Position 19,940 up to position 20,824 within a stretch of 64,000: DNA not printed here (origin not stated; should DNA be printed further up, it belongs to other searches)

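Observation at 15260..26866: Phage-borne 11.6 kb glycan-biosynthesis island with seven glycosyltransferases and a complete GDP-6-deoxyhexose pathway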

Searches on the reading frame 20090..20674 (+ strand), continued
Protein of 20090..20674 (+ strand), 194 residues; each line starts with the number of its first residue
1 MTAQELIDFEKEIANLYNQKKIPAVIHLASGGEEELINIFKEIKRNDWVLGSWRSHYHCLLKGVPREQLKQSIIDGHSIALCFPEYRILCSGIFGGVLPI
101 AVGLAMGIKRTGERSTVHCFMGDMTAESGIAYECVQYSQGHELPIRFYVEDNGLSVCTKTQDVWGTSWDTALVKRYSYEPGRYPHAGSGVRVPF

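Call 68: search_dna_similar(query=window:20090-20674:+, collection=phages, mode=protein, max_rows=15, max_evalue=0.001)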
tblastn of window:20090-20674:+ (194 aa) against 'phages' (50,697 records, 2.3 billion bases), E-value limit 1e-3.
Records with a match: 9; places in all: 9; records where one place covers at least 80% of the query: 6.
Best place of each record, by identity: <60% 9.
By first word of the organism name: Prochlorococcus 2; uncultured 2; Synechococcus 2; Acinetobacter 2; Listeria 1.
By host as written in the record: - 4; Prochlorococcus sp. MIT9515 2; Synechococcus sp. WH8017 2; Listeria monocytogenes 1.
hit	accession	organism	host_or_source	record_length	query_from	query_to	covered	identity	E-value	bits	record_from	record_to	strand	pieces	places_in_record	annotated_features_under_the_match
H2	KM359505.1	Prochlorococcus phage P-TIM68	Prochlorococcus sp. MIT9515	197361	2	185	95%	39.4%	2e-39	147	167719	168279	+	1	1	putative transketolase central region-containing protein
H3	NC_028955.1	Prochlorococcus phage P-TIM68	Prochlorococcus sp. MIT9515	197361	2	185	95%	39.4%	2e-39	147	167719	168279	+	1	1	putative transketolase central region-containing protein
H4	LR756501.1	uncultured phage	metagenomic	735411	1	194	100%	36.7%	2e-34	133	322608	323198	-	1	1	record has no annotation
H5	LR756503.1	uncultured phage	metagenomic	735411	1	194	100%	36.7%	2e-34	133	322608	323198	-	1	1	record has no annotation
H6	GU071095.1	Synechococcus phage S-SM2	Synechococcus sp. WH8017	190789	2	189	97%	37.7%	8e-34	132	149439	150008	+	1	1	transketolase central region-containing protein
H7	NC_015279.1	Synechococcus phage S-SM2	Synechococcus sp. WH8017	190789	2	189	97%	37.7%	8e-34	132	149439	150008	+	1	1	transketolase central region-containing protein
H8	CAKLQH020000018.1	Acinetobacter phage MD-2021a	not known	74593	4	158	80%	25.9%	2e-10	65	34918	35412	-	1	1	acoA: Acetoin:2,6-dichlorophenolindophenol oxidoreductase subunit alpha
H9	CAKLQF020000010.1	Acinetobacter phage MD-2021a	not known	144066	4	158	80%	25.9%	2e-10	65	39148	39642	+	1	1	acoA: Acetoin:2,6-dichlorophenolindophenol oxidoreductase subunit alpha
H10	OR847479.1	Listeria phage LM 4-11-1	Listeria monocytogenes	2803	45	158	59%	25.4%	3e-5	49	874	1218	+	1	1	record has no annotation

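Call 71: get_annotated_region(hit=H3, flank=9000)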
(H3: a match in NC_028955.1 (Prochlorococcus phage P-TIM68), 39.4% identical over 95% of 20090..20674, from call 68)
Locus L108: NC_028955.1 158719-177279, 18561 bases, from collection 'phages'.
description: Prochlorococcus phage P-TIM68, complete genome.
organism: Prochlorococcus phage P-TIM68 (NCBI taxid 1542477)
taxonomy: Viruses; Duplodnaviria; Heunggongvirae; Uroviricota; Caudoviricetes; Kyanoviridae; Haifavirus; Haifavirus tim68
host: Prochlorococcus sp. MIT9515; source: -; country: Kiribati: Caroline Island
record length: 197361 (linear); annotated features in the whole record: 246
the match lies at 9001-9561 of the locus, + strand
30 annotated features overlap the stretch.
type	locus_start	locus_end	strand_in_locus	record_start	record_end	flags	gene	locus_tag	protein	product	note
CDS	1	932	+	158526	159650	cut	-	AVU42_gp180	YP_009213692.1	UDP-glucose dehydrogenase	-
CDS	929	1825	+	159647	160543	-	-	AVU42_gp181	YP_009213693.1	glycosyltransferase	-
CDS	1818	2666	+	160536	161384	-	-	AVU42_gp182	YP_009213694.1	hypothetical protein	-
CDS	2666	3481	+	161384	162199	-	-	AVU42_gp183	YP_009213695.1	hypothetical protein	-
CDS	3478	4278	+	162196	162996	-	-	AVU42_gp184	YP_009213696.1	glycosyltransferase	-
CDS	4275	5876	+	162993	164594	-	-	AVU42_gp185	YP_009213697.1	hypothetical protein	-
CDS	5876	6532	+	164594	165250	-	-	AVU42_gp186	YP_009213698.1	hypothetical protein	-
CDS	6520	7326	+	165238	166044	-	-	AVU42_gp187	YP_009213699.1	hypothetical protein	-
CDS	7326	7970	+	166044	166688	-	-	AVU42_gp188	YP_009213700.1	FabG-like 3-oxoacyl-(acyl-carrier-protein) reductase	-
CDS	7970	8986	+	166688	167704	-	-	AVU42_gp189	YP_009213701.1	zinc containing alcohol dehydrogenase superfamily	-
CDS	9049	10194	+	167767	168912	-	-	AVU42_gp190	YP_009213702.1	putative transketolase central region-containing protein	-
CDS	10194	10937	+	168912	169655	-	-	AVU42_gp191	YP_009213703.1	putative carbohydrate kinase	-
CDS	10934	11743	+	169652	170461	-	-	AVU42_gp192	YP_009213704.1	nucleotide-sugar epimerase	-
CDS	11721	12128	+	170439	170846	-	-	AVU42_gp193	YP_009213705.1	bifunctional heptose 7-phosphate kinase/heptose 1-phosphate adenyltransferase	-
CDS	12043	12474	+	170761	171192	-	-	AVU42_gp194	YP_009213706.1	cysteine dioxygenase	-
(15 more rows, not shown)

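Call 75: find_related_loci(query=A3, collection=viral_contigs, flank=8000)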
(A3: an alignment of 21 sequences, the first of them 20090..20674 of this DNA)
Query A3 (194 aa) in viral_contigs; peptide patterns used: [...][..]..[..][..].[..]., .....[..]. (x = any residue, [..] = any of these).
307 stretches matched a pattern; 271 encode a relative of the query (tblastn E <= 1e-3); the best 80 are kept; 80 distinct loci.
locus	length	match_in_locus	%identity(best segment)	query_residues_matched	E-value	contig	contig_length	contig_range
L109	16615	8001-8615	64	1-194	3e-85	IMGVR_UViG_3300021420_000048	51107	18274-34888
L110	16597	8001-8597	57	1-194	7e-77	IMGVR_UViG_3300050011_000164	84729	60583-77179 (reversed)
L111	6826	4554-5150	55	1-194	2e-74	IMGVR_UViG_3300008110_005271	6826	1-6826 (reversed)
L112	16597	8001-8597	55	1-194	2e-74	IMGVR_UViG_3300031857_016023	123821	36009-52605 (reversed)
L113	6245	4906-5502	55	1-194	3e-74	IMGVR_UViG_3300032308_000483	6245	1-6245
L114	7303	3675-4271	55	1-194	2e-74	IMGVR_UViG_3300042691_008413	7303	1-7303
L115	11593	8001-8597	55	1-194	2e-74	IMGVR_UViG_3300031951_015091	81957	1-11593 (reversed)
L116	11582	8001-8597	55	1-194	2e-74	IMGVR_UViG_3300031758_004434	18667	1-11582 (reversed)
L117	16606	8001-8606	55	1-194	5e-73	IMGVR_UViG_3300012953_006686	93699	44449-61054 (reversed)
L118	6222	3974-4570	56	1-194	8e-73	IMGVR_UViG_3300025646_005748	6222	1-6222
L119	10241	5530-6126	56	1-194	8e-73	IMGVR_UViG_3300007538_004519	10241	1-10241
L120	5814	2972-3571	55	1-194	9e-73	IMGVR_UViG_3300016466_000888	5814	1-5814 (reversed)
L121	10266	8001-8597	53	1-194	3e-72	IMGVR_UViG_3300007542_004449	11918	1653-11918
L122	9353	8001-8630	55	1-194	6e-72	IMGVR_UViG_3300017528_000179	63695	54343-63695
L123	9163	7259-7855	54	1-194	5e-71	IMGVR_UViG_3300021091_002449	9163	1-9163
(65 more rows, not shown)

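Call 78: search_protein_families(library=pfam, proteins=[L112:1887-3224:+, L112:3527-4075:+, L112:4537-6042:+, L112:6494-8008:+, L112:9124-10113:+, L112:11292-12215:+, L112:12202-12657:+, L112:12641-13183:+, L112:13487-14116:+, L112:14118-15188:+], max_evalue=0.001)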
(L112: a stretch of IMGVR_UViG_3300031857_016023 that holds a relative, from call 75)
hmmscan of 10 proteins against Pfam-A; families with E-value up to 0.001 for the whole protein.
L112:1887-3224:+ (445 aa): 1 family
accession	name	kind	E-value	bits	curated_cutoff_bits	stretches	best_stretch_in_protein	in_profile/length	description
PF07068.17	Gp23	-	3.1e-141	471.6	24.4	1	76-441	1-376/376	Major capsid protein Gp23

L112:3527-4075:+ (182 aa): 0 families

L112:4537-6042:+ (501 aa): 5 families
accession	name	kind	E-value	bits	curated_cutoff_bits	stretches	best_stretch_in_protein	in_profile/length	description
PF04851.21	ResIII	-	2e-21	77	22.5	1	117-263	2-162/164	Type III restriction enzyme, res subunit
PF21241.2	UvsW_N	-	5.2e-16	59.3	25.3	1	18-91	8-80/81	DNA helicase UvsW, N-terminal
PF00270.35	DEAD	-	1.8e-14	54.2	26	1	121-263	2-160/167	DEAD/DEAH box helicase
PF18766.7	SWI2_SNF2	-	2.5e-06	27.7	26.7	1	135-262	20-154/221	SWI2/SNF2 ATPase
PF00271.37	Helicase_C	-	2.2e-05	25.1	23.5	1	338-444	7-110/110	Helicase conserved C-terminal domain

L112:6494-8008:+ (504 aa): 2 families
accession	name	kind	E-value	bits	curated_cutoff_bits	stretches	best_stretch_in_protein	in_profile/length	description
PF04055.27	Radical_SAM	-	3.2e-18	66.9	29.5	1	223-397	2-166/166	Radical SAM superfamily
PF02310.24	B12-binding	-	3.3e-08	33.8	32.1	1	23-139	8-116/121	B12 binding domain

L112:9124-10113:+ (329 aa): 2 families
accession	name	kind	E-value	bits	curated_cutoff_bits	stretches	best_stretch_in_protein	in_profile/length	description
PF00288.32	GHMP_kinases_N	-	4.1e-16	59.4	22.3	1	75-157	7-87/87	GHMP kinases N terminal domain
PF08544.19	GHMP_kinases_C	-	5e-09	36.9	21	1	241-306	13-79/85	GHMP kinases C terminal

L112:11292-12215:+ (307 aa): 5 families
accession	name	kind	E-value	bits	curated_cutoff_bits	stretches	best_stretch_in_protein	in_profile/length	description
PF01370.27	Epimerase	-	5.4e-27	95.2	20.9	1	4-229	1-240/240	NAD dependent epimerase/dehydratase family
PF16363.11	GDP_Man_Dehyd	-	9.7e-16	58.6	27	1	5-291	1-331/332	GDP-mannose 4,6 dehydratase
PF04321.23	RmlD_sub_bind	-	1.9e-06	27.6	27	1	3-171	2-157/287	RmlD substrate binding domain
PF02719.21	Polysacc_synt_2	-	2.7e-05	24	20.2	1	4-98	1-106/293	Polysaccharide biosynthesis protein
PF01073.25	3Beta_HSD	-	3.5e-05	23.4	22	1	5-80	1-77/280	3-beta hydroxysteroid dehydrogenase/isomerase family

L112:12202-12657:+ (151 aa): 1 family
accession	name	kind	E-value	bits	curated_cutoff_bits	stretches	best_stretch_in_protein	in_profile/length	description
PF24585.1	YunG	-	1.6e-09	38.4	27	1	35-94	26-81/116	YunG protein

L112:12641-13183:+ (180 aa): 0 families

L112:13487-14116:+ (209 aa): 1 family
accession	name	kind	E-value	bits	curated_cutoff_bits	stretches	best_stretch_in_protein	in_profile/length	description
PF05050.19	Methyltransf_21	-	4.2e-09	37.2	22.7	1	39-187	22-171/173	Methyltransferase FkbM domain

L112:14118-15188:+ (356 aa): 2 families
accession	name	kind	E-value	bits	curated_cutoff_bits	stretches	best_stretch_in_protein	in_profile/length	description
PF00149.33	Metallophos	-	4.4e-11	44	21.5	1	1-191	1-190/191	Calcineurin-like phosphoesterase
PF12850.12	Metallophos_2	-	1e-05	26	27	0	1-156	1-116/154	Calcineurin-like phosphoesterase superfamily domain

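Call 82: search_protein_families(library=phrogs, proteins=[window:20090-20674:+], max_evalue=0.001)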
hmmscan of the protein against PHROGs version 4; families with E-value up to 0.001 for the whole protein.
window:20090-20674:+ (194 aa): 1 family
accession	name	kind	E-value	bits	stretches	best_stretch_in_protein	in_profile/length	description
phrog_34187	-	unknown function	6.6e-42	144.8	1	3-187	8-195/405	-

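Call 90: predict_structure(alignment_id=A3)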
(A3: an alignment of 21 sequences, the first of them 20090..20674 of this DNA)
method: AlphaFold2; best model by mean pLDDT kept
length: 194 residues; sequences in the alignment: 21
mean_pLDDT: 85.9   pTM: 0.84
mean pLDDT of the five models: 85.9, 85.9, 85.6, 83.5, 67.0
residues with pLDDT >= 90: 109; 70-90: 57; 50-70: 25; < 50: 3
segments of 3 or more residues with pLDDT < 50: 192-194
pLDDT, mean of each block of 10 residues (from residue 1): 93 91 83 92 96 89 97 90 95 86 98 96 84 93 95 63 59 87 61 46
secondary structure, 60 per line:
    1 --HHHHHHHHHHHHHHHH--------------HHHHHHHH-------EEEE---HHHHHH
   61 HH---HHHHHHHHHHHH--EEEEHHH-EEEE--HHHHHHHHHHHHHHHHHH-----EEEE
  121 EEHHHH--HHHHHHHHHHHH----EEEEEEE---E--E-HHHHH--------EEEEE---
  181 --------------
elements in order: H3-18 H33-40 E48-51 H55-62 H66-77 E80-83 E88-91 H94-111 E117-122 H123-126 H129-140 E145-151 H160-164 E173-177

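Call 92: fold_search(model_id=the predicted structure, library=pdb)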
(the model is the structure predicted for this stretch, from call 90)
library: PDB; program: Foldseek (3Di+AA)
matches with E <= 10: 1074; with E <= 0.001: 71
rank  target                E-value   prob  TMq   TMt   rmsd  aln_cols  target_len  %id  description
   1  3dva_E                8.0e-10  1.00  0.68  0.39   4.5       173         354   18  Snapshots of catalysis in the E1 subunit of the pyruvate dehydrogenase multi-enzyme complex (released 2009-01-13)
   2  3exe_A                9.1e-10  1.00  0.75  0.42   2.2       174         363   21  Crystal structure of the pyruvate dehydrogenase (E1p) component of human pyruvate dehydrogenase complex (released 2008-11-25)
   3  1w85_C                1.4e-09  1.00  0.71  0.40   6.6       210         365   18  The crystal structure of pyruvate dehydrogenase E1 bound to the peripheral subunit binding domain of E2 (released 2004-11-02)
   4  3exe_E                1.8e-09  1.00  0.74  0.41   2.4       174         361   22  Crystal structure of the pyruvate dehydrogenase (E1p) component of human pyruvate dehydrogenase complex (released 2008-11-25)
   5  1ni4_A                1.9e-09  1.00  0.76  0.42   2.2       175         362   21  HUMAN PYRUVATE DEHYDROGENASE (released 2003-06-17)
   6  3dv0_G                2.5e-09  1.00  0.68  0.39   4.4       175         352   19  Snapshots of catalysis in the E1 subunit of the pyruvate dehydrogenase multi-enzyme complex (released 2009-01-13)
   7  1w88_A                2.5e-09  1.00  0.69  0.41   7.0       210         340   17  The crystal structure of pyruvate dehydrogenase E1(D180N,E183Q) bound to the peripheral subunit binding domain of E2 (released 2004-11-02)
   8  1w85_A                2.6e-09  1.00  0.72  0.41   6.5       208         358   17  The crystal structure of pyruvate dehydrogenase E1 bound to the peripheral subunit binding domain of E2 (released 2004-11-02)
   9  3dva_A                3.0e-09  1.00  0.67  0.37   4.4       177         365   19  Snapshots of catalysis in the E1 subunit of the pyruvate dehydrogenase multi-enzyme complex (released 2009-01-13)
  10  3exe_C                3.2e-09  1.00  0.75  0.42   2.5       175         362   22  Crystal structure of the pyruvate dehydrogenase (E1p) component of human pyruvate dehydrogenase complex (released 2008-11-25)
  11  9a4q_A                3.4e-09  1.00  0.69  0.38   7.0       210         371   18  Integrative model of ODPA-YNER by crosslinking MS and deep learning (released 2024-09-18)
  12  1w88_C                4.3e-09  1.00  0.69  0.41   6.8       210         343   17  The crystal structure of pyruvate dehydrogenase E1(D180N,E183Q) bound to the peripheral subunit binding domain of E2 (released 2004-11-02)
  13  2ozl_A                5.2e-09  1.00  0.75  0.41   2.4       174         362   22  Human pyruvate dehydrogenase S264E variant (released 2007-05-22)
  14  1w85_G                5.6e-09  1.00  0.67  0.37   4.5       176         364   19  The crystal structure of pyruvate dehydrogenase E1 bound to the peripheral subunit binding domain of E2 (released 2004-11-02)
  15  1w85_E                1.7e-08  1.00  0.66  0.39   7.1       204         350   17  The crystal structure of pyruvate dehydrogenase E1 bound to the peripheral subunit binding domain of E2 (released 2004-11-02)
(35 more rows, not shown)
